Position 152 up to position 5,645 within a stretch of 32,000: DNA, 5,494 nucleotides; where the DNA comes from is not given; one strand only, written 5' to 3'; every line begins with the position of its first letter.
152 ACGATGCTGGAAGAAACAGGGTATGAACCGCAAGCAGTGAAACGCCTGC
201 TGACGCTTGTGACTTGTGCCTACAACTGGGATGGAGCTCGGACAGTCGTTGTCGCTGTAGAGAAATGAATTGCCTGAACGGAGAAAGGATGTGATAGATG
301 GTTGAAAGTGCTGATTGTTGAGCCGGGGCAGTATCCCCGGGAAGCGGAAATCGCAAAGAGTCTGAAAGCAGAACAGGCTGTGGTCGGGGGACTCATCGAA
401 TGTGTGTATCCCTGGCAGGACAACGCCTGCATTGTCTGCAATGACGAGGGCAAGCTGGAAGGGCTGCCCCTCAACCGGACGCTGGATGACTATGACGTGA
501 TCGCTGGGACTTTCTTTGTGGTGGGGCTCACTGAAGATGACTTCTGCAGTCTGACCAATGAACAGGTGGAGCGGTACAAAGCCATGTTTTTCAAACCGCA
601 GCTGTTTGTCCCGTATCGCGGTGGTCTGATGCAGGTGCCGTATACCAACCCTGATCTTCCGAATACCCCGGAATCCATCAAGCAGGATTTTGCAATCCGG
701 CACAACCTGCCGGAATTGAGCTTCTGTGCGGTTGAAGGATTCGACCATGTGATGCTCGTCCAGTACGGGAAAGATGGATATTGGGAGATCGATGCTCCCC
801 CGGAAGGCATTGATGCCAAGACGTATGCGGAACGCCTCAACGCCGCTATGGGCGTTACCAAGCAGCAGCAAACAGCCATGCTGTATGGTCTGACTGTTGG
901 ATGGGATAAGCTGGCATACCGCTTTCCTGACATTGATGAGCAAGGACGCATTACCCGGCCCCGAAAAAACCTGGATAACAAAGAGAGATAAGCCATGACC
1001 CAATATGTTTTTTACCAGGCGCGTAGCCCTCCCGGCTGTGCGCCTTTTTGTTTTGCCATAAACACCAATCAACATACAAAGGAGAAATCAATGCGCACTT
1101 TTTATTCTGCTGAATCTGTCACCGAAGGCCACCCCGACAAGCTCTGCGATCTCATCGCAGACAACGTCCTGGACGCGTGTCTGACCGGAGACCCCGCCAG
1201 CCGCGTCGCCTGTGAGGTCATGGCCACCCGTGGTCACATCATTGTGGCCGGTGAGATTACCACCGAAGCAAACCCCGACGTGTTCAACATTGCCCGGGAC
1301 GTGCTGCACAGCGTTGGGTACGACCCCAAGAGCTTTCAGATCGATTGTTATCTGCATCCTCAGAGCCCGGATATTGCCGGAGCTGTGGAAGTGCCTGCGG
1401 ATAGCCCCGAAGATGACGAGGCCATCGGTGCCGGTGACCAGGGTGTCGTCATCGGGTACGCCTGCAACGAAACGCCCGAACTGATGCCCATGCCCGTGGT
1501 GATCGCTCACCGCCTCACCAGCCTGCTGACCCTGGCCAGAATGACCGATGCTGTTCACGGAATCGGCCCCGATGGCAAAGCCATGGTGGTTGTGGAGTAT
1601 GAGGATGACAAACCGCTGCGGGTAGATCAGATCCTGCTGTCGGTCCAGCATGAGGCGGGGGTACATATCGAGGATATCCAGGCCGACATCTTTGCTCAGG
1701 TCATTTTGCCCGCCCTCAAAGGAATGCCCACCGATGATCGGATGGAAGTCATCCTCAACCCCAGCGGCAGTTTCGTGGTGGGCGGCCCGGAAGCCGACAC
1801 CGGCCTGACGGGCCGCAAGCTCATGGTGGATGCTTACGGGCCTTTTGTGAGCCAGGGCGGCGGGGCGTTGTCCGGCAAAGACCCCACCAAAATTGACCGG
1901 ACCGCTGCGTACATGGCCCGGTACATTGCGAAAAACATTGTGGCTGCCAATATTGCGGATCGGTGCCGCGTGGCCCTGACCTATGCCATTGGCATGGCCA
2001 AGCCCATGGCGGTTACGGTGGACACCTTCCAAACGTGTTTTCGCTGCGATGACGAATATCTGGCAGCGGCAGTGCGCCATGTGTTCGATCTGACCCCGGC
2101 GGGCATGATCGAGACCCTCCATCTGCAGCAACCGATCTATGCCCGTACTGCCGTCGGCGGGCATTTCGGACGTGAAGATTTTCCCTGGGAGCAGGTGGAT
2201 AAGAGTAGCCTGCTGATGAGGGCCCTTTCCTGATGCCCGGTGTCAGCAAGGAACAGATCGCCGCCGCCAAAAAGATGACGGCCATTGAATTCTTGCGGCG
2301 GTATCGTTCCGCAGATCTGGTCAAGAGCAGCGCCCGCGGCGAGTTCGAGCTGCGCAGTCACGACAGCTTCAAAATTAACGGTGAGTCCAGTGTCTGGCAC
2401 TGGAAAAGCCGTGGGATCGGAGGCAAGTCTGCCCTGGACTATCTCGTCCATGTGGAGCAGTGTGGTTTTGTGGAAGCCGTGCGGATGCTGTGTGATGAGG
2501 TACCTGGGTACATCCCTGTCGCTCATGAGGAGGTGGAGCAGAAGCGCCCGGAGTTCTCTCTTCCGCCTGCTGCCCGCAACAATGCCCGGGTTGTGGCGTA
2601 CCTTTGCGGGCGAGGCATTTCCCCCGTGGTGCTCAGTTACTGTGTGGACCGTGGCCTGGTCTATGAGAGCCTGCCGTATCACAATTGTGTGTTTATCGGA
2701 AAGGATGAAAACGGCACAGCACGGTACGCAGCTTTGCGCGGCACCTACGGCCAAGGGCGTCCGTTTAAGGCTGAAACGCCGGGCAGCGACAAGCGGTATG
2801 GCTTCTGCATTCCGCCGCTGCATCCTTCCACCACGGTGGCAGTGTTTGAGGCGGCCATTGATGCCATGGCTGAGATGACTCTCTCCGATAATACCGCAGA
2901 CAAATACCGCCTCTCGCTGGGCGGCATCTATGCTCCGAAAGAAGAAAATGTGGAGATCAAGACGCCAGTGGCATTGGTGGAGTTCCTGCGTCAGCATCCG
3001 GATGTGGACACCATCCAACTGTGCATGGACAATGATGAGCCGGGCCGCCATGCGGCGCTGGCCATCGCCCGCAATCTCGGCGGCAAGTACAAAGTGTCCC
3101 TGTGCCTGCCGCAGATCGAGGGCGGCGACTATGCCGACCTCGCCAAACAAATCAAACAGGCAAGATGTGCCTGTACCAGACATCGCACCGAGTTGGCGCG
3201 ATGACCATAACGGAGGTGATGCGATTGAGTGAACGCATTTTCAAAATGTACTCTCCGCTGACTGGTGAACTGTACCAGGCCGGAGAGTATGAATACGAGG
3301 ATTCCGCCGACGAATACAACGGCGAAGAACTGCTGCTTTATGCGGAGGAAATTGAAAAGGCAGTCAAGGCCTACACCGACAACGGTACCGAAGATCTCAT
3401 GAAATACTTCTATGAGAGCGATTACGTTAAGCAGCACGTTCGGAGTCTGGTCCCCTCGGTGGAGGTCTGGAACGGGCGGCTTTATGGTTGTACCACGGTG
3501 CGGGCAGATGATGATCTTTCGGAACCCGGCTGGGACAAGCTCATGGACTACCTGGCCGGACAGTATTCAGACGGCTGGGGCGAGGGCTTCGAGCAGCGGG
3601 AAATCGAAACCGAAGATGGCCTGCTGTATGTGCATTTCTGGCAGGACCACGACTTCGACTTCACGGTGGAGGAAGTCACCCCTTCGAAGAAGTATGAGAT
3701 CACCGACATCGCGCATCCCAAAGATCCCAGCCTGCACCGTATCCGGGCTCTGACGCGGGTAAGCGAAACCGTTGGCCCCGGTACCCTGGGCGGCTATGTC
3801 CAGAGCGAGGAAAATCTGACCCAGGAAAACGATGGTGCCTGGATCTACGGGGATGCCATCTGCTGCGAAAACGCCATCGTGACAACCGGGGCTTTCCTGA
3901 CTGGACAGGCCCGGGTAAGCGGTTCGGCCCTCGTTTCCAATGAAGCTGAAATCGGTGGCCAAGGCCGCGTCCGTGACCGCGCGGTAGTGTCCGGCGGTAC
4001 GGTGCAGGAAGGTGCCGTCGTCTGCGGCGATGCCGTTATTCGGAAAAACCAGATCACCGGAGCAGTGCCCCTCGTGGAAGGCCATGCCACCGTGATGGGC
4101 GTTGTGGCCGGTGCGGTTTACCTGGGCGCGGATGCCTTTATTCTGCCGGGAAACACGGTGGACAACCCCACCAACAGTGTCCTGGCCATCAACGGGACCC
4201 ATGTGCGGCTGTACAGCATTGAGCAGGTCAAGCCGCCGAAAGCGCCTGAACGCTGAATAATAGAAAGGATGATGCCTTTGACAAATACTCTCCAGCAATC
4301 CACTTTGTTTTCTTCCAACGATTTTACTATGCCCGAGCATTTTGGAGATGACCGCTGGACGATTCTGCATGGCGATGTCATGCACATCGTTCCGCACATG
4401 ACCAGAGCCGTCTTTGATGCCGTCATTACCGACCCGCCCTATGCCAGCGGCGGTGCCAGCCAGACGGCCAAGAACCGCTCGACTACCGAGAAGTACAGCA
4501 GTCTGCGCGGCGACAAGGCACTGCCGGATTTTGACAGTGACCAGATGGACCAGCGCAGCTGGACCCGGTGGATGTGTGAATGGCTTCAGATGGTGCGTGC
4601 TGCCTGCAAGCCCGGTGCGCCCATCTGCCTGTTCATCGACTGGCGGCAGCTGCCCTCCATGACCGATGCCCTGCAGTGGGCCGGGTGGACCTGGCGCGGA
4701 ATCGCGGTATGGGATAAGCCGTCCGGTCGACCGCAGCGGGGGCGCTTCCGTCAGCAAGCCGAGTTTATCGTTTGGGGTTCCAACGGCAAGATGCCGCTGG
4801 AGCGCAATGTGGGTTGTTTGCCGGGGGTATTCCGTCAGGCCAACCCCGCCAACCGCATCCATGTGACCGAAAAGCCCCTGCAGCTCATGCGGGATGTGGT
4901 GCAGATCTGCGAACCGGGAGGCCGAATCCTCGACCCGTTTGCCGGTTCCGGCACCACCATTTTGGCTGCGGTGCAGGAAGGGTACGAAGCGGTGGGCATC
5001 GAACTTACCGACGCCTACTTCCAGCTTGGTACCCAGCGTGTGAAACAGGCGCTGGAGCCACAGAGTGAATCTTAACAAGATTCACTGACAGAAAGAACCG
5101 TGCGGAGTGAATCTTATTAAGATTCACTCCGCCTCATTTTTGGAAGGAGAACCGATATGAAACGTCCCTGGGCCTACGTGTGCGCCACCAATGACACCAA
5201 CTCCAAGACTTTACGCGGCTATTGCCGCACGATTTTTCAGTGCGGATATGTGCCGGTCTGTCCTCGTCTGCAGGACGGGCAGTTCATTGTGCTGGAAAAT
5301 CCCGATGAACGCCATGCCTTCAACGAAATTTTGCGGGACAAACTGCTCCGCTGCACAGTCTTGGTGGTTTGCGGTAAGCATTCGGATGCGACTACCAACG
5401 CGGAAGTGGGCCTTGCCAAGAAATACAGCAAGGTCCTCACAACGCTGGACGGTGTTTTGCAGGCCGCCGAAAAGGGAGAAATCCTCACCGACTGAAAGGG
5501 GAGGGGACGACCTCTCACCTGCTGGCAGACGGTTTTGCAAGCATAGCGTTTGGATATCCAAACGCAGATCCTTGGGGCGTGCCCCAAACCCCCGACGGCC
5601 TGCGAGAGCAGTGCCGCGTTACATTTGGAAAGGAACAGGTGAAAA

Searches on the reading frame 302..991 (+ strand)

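Call 59: search_protein_families(library=pfam, proteins=[window:302-991:+], max_evalue=0.001)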
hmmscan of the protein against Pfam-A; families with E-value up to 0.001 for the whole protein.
window:302-991:+ (229 aa): 1 family
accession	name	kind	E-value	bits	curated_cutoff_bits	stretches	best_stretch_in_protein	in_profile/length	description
PF12957.13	DUF3846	-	2e-36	124.7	27.5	1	1-96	1-102/103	Domain of unknown function (DUF3846)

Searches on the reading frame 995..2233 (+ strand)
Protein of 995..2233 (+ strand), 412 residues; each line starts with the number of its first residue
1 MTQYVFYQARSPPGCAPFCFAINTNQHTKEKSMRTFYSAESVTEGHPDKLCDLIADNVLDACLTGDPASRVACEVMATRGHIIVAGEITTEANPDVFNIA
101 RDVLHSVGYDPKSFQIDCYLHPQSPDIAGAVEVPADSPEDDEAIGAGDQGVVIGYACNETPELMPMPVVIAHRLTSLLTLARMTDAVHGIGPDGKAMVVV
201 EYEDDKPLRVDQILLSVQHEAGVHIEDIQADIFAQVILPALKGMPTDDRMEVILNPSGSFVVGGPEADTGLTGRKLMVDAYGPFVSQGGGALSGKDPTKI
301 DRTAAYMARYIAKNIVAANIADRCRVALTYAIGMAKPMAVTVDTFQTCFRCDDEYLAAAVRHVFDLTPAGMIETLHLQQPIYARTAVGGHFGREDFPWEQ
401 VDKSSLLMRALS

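Call 59: search_protein_families(library=pfam, proteins=[window:995-2233:+], max_evalue=0.001)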
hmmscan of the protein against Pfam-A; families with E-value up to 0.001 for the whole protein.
window:995-2233:+ (412 aa): 3 families
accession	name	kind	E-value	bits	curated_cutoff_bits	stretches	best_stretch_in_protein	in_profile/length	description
PF02773.21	S-AdoMet_synt_C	-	3.1e-59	199.3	25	1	262-400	1-138/138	S-adenosylmethionine synthetase, C-terminal domain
PF02772.21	S-AdoMet_synt_M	-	3.8e-35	121.1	29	1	144-260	2-120/120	S-adenosylmethionine synthetase, central domain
PF00438.25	S-AdoMet_synt_N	-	3.2e-30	105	33.1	1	36-118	3-85/99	S-adenosylmethionine synthetase, N-terminal domain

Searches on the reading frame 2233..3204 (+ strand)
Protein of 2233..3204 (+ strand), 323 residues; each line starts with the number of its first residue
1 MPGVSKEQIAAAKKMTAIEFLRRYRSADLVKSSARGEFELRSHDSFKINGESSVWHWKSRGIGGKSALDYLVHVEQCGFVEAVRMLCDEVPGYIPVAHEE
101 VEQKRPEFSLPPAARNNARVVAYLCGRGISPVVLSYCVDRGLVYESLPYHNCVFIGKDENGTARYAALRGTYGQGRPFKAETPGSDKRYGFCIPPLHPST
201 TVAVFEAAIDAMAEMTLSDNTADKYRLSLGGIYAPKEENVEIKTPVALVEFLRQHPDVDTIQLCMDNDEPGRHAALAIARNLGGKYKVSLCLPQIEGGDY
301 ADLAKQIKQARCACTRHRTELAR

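Call 59: search_protein_families(library=pfam, proteins=[window:2233-3204:+], max_evalue=0.001)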
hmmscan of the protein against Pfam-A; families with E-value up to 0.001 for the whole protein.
window:2233-3204:+ (323 aa): 2 families
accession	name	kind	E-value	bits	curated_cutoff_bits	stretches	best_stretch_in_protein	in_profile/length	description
PF13154.11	DUF3991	-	1.3e-14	54.8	24.5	1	122-190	1-68/74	Protein of unknown function (DUF3991)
PF13155.12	Toprim_2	-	2.5e-06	28.2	22.1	1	204-293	2-79/88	Toprim-like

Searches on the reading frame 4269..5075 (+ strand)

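Call 59: search_protein_families(library=pfam, proteins=[window:4269-5075:+], max_evalue=0.001)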
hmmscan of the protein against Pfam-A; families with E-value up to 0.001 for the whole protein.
window:4269-5075:+ (268 aa): 3 families
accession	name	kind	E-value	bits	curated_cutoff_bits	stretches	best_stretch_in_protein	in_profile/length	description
PF01555.25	N6_N4_Mtase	-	1.2e-28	101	26.7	2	193-253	157-218/221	DNA methylase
PF01170.24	UPF0020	-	0.00012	22.3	22.3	0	215-246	27-58/197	RMKL-like, methyltransferase domain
PF03602.21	Cons_hypoth95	-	0.0003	21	24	0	30-65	93-131/182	Conserved hypothetical protein 95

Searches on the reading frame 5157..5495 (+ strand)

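Call 59: search_protein_families(library=pfam, proteins=[window:5157-5495:+], max_evalue=0.001)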
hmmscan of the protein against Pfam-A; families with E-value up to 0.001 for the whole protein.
window:5157-5495:+ (112 aa): 1 family
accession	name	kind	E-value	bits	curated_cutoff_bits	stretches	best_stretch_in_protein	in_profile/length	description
PF24963.1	DUF7768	-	8.9e-07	29.6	26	1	13-91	14-92/98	Domain of unknown function (DUF7768)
